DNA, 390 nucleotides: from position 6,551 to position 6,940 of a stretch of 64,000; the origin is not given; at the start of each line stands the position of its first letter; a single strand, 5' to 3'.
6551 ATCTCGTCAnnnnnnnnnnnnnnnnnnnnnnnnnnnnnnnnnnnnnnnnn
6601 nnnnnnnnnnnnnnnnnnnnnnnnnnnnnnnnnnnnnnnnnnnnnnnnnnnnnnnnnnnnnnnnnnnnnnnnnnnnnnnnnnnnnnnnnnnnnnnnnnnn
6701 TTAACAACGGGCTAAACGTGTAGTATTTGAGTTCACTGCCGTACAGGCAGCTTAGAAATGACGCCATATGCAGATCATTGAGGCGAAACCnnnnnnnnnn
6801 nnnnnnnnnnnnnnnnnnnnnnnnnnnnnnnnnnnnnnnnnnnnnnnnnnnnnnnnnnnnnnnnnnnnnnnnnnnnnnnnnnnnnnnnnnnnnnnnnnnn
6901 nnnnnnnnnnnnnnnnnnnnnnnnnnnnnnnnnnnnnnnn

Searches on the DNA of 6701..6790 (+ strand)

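Call 47: search_dna_similar(query=window:6701-6790:+, collection=ecoli_genomes, mode=near, max_rows=10, rows=spread)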
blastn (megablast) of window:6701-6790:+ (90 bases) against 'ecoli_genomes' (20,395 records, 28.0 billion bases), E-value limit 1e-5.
Records with a match: 5384; places in all: 5757; records where one place covers at least 80% of the query: 134.
Genomes with a match: 5384 of 5426; with a place that covers at least 80% of the query: 134. Places per genome that has any: lowest 1, median 1, highest 7. On chromosomes: 5752 places; on plasmids: 5.
Best place of each record, by identity: >=99% 2983; 95-99% 2336; 90-95% 65.
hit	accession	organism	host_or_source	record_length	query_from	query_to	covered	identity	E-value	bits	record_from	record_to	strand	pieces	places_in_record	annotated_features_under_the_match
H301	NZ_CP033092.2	Escherichia coli DSM 30083 = JCM 1649 = ATCC 11775 strain ...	-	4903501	1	90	100%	100.0%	7e-39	227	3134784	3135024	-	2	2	CRISPR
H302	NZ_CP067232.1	Escherichia coli strain SBF45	surface water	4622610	1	63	70%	98.4%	3e-22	111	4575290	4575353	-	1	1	none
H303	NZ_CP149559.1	Escherichia coli strain 1506D011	Sus scrofa domesticus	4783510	1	63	70%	98.4%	3e-22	111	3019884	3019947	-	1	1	none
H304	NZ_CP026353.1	Escherichia coli strain 4A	not applicable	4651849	1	59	66%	100.0%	1e-21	110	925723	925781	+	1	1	none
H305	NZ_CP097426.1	Escherichia coli strain C289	Homo sapiens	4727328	1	59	66%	100.0%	1e-21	110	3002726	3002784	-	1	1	none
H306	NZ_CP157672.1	Escherichia coli strain ST-131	Homo sapiens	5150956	1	59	66%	100.0%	1e-21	110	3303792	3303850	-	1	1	none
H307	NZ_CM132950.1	Escherichia coli strain 167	Homo sapiens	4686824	1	59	66%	100.0%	1e-21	110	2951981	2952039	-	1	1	none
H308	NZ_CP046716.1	Escherichia coli strain T16R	pet dog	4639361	1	58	64%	100.0%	4e-21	108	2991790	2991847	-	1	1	none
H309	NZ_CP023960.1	Escherichia coli strain FDAARGOS_448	Homo sapiens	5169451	1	58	64%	98.3%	2e-19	102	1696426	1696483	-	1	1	none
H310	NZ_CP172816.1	Escherichia coli strain BS-01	Gallus gallus domesticus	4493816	1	45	50%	93.3%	1e-7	64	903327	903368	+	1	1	none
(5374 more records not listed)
